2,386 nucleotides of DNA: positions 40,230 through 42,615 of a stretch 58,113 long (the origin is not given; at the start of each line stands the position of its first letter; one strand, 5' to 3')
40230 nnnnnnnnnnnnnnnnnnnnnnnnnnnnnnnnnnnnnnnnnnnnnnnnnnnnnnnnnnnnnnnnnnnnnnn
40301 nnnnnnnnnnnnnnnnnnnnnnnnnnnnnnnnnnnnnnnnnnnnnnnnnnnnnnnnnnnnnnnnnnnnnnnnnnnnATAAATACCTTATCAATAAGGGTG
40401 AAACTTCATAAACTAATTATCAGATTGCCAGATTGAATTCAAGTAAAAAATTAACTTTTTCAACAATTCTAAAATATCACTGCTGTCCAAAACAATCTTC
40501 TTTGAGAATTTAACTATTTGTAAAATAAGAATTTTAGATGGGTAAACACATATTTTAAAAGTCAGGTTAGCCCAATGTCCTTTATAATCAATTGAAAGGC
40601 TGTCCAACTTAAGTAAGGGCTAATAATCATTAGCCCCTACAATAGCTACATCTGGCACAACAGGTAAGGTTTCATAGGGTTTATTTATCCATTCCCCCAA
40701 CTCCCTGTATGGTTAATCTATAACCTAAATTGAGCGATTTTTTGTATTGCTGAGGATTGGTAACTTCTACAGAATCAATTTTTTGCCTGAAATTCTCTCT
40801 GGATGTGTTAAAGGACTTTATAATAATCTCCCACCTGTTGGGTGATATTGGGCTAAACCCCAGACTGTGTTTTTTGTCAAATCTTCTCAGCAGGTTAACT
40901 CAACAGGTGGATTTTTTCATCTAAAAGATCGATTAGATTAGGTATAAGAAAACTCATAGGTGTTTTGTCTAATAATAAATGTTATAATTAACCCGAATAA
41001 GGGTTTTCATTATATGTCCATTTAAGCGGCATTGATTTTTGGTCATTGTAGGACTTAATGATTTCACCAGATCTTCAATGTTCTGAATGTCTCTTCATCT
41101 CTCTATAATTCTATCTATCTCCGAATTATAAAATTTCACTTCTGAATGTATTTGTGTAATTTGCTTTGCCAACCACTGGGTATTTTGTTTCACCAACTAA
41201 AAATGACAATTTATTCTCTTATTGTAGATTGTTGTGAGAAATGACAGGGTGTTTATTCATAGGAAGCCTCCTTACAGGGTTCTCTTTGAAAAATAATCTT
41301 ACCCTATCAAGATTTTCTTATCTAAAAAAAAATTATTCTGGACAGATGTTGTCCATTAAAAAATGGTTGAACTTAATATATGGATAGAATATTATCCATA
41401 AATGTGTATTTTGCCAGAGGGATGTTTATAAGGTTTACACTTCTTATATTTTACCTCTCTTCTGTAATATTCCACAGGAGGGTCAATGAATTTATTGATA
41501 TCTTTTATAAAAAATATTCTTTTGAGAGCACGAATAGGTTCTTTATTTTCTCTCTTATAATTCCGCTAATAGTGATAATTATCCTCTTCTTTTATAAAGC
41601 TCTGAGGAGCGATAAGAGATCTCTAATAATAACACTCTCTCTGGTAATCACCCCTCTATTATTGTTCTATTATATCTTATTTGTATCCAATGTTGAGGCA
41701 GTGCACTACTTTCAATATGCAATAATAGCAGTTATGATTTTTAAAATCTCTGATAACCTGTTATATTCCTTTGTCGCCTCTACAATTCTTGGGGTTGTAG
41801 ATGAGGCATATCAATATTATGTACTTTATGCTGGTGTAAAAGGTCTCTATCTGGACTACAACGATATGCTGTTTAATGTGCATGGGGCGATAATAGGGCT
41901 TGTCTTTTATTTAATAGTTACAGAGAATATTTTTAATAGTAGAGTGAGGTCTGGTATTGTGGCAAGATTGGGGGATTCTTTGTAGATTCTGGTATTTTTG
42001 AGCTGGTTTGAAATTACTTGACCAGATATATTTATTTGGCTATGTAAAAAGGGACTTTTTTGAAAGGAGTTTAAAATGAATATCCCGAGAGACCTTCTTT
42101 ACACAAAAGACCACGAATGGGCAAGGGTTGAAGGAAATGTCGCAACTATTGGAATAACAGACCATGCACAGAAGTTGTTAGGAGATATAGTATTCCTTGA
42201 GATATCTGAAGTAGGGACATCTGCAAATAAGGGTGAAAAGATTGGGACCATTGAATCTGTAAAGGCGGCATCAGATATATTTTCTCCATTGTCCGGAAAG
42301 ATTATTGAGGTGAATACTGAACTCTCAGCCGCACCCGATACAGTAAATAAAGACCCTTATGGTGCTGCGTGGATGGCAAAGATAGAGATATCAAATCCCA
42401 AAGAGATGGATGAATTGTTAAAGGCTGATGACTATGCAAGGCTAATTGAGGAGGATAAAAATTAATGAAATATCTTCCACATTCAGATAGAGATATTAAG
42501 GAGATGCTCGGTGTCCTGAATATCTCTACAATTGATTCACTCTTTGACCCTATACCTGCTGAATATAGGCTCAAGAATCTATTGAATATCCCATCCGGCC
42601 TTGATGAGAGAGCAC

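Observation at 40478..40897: Dispersed ~370-420 bp intergenic repeat family with a sharply bounded conserved tail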

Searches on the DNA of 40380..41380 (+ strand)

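Call 16: search_rna_families(source=window, start=40380, end=41380, threshold=evalue, max_evalue=10, show_alignments=2)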
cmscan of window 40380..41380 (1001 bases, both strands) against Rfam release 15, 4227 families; matches with E-value up to 10: 4.
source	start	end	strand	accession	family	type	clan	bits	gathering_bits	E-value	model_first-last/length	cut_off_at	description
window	40530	40593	-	RF01164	SNORD107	Gene; snRNA; snoRNA; CD-box;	-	16.8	50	5.6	1-74/74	no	Small nucleolar RNA SNORD107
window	40833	41014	+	RF01464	rliA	Gene; sRNA;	-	16.1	50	1.7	1-224/224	no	Listeria sRNA rliA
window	40421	40531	+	RF01627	ceN36-1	Gene; snRNA; snoRNA; HACA-box;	-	14.9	48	9.9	1-130/130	no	Nematode snoRNA ceN36-1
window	40614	40725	+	RF00117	C0719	Gene; sRNA;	-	12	50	2.9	1-222/222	no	C0719 RNA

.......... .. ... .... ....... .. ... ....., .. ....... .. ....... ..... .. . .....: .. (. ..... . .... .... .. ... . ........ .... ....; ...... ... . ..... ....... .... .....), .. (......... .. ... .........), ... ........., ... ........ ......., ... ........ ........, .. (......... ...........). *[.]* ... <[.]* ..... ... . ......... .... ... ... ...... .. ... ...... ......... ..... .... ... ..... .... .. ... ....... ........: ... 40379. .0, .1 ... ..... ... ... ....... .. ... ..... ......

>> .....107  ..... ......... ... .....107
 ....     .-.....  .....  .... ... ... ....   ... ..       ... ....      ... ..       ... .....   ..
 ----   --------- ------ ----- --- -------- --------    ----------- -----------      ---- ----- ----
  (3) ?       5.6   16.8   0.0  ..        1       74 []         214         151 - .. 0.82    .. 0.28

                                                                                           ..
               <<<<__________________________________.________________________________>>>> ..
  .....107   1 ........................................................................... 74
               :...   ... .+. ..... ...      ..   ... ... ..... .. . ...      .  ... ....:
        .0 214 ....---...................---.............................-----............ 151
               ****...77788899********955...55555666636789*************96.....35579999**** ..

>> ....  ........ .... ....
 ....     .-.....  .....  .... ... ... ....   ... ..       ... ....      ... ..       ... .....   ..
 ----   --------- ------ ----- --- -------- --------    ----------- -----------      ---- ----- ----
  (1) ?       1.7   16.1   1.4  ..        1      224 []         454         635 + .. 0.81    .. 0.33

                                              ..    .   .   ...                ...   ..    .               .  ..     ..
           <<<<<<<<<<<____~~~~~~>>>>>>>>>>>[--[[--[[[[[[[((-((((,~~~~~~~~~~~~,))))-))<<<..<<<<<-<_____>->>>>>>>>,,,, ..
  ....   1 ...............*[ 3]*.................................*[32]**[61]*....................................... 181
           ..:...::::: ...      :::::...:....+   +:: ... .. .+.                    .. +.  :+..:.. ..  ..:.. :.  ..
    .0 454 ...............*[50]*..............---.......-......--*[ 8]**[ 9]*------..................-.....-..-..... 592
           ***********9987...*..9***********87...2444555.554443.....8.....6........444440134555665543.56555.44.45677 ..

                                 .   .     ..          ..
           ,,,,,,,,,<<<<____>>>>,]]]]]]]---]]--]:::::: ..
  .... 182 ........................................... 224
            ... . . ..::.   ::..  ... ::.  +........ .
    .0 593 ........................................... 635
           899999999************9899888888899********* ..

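Call 55: search_dna_similar(query=window:40460-41370:+, collection=plasmids, mode=distant, max_evalue=0.01, max_rows=10)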
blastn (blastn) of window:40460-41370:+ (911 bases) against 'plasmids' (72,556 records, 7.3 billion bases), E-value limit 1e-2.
No match.

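Call 56: search_dna_similar(query=window:40460-41370:+, collection=phages, mode=distant, max_evalue=0.01, max_rows=10)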
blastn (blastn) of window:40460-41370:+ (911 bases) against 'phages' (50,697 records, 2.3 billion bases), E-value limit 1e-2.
No match.

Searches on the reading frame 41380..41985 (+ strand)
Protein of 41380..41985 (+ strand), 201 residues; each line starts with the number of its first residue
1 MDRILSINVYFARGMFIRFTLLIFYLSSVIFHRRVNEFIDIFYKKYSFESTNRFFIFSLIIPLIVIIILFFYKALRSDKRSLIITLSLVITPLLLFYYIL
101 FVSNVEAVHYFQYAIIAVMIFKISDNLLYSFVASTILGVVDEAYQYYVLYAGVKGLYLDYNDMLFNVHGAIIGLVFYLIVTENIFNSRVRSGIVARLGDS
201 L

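Call 12: search_protein_families(library=pfam, proteins=[window:41380-41985:+])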
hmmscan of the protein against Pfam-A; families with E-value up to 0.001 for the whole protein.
window:41380-41985:+ (201 aa): 0 families

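Call 37: find_homologous_proteins(query=window:41380-41985:+, max_evalue=0.00001)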
Query window:41380-41985:+ (201 aa): 9 proteins with E <= 0.00001 among 676 candidates.
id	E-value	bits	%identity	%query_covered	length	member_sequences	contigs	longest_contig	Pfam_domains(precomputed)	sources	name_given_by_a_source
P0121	2.2e-103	362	100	91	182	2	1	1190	-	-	-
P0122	7.0e-64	233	58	88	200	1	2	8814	-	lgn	-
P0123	9.3e-54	200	54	90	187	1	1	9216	PF04892.18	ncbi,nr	ncbi:MAG: hypothetical protein N3B13_00320 [Deltaproteobacteria bacterium]|nr:hypothetical protein [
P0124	1.2e-53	200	52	90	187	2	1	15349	PF04892.18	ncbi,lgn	-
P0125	3.5e-51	192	57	83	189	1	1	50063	-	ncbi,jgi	-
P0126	1.2e-49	187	50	84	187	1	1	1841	PF04892.18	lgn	-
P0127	1.2e-49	187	54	84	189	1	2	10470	-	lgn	-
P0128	1.1e-47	181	56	83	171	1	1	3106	-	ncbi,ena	-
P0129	2.1e-36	144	51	80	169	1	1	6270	PF04892.18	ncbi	-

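Call 38: find_encoding_contigs(protein=P0122, flank=6000, max_places=2)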
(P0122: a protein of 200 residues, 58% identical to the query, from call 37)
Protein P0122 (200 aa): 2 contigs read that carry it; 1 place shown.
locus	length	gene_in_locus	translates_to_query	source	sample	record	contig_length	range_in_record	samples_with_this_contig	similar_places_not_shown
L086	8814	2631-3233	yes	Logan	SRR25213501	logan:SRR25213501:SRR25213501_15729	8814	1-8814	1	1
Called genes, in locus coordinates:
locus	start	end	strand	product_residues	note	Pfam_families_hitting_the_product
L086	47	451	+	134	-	PF13310:Virulence_RhuM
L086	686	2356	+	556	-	PF03235:GmrSD_N, PF07510:GmrSD_C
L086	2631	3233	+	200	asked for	-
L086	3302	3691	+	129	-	PF01597:GCV_H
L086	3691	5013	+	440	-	PF02347:GDC-P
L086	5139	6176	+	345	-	PF01075:Glyco_transf_9 (weak)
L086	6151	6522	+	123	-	PF01242:PTPS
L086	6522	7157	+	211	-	PF13353:Fer4_12 (weak), PF04055:Radical_SAM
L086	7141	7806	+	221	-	PF01171:ATP_bind_3 (faint), PF02568:ThiI (faint), PF06508:QueC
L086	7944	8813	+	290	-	?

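Call 39: find_encoding_contigs(protein=P0125, flank=6000, max_places=2)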
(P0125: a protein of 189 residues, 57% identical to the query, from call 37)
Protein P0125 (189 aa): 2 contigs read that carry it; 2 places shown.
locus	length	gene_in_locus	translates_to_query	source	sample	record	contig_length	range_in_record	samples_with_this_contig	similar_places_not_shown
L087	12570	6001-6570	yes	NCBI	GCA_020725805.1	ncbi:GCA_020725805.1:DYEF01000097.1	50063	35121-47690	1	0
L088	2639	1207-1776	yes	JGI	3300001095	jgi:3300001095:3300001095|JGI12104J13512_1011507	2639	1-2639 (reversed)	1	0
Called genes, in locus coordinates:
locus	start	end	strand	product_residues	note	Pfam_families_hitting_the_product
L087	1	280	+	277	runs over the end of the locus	-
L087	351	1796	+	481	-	-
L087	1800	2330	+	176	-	-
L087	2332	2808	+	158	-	PF03968:LptD_N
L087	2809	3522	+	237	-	PF02463:SMC_N (faint), PF00005:ABC_tran, PF13304:AAA_21 (weak)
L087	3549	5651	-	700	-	PF01839:FG-GAP (faint), PF13517:FG-GAP_3, PF07593:UnbV_ASPIC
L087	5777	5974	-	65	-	-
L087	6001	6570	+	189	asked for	-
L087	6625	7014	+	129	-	PF01597:GCV_H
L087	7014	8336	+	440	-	PF02347:GDC-P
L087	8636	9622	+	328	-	PF01075:Glyco_transf_9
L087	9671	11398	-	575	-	PF16736:sCache_like (weak), PF00672:HAMP, PF00512:HisKA, PF02518:HATPase_c, PF13589:HATPase_c_3 (faint), PF14501:HATPase_c_5 (weak)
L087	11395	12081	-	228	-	PF00072:Response_reg, PF00486:Trans_reg_C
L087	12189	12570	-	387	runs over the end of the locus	-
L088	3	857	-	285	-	?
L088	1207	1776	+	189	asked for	-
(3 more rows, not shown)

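Call 40: find_encoding_contigs(protein=P0124, flank=6000, max_places=2)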
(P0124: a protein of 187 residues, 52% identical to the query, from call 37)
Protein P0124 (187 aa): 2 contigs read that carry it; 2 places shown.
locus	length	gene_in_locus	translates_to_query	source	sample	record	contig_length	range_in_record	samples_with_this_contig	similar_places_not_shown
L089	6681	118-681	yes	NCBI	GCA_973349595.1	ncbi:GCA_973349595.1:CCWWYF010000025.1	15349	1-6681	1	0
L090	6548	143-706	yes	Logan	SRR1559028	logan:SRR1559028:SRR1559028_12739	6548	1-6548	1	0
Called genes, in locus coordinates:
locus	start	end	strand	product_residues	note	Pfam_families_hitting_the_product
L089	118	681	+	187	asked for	PF04892:VanZ-LLP1 (faint)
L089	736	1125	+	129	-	PF01597:GCV_H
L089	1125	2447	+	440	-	PF02347:GDC-P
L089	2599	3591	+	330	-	PF04007:DUF354 (faint), PF01075:Glyco_transf_9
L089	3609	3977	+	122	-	PF01242:PTPS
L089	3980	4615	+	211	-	PF04055:Radical_SAM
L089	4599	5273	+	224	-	PF06508:QueC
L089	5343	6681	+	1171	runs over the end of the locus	PF22073:Cep192_D4 (weak), PF22544:HYDIN_VesB_CFA65-like_Ig (weak), PF24798:Ig-CFAP74_4th (faint), PF07610:DUF1573, PF15780:ASH (weak), PF22073:Cep192_D4, PF22544:HYDIN_VesB_CFA65-like_Ig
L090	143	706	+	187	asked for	PF04892:VanZ-LLP1 (faint)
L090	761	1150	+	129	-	PF01597:GCV_H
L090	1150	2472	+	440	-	PF02347:GDC-P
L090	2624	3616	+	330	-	PF04007:DUF354 (faint), PF01075:Glyco_transf_9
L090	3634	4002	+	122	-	PF01242:PTPS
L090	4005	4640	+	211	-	PF04055:Radical_SAM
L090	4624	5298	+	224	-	PF06508:QueC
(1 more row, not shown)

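Call 42: find_encoding_contigs(protein=P0121, flank=10000, max_places=10)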
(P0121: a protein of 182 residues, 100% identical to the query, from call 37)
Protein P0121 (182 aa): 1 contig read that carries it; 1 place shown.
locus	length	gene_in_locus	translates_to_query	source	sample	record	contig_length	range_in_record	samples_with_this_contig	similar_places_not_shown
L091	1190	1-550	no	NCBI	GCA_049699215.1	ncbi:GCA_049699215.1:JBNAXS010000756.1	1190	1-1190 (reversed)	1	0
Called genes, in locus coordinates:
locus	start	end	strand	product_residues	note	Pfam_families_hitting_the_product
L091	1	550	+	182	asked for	?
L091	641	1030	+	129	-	PF01597:GCV_H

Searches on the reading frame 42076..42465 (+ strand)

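Call 81: search_protein_families(library=pfam, proteins=[window:42076-42465:+], max_evalue=0.000001)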
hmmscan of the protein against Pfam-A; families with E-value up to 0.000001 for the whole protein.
window:42076-42465:+ (129 aa): 1 family
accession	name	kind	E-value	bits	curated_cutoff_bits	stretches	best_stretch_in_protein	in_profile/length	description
PF01597.25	GCV_H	-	1.8e-45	154.2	22.2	1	7-126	1-121/122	Glycine cleavage H-protein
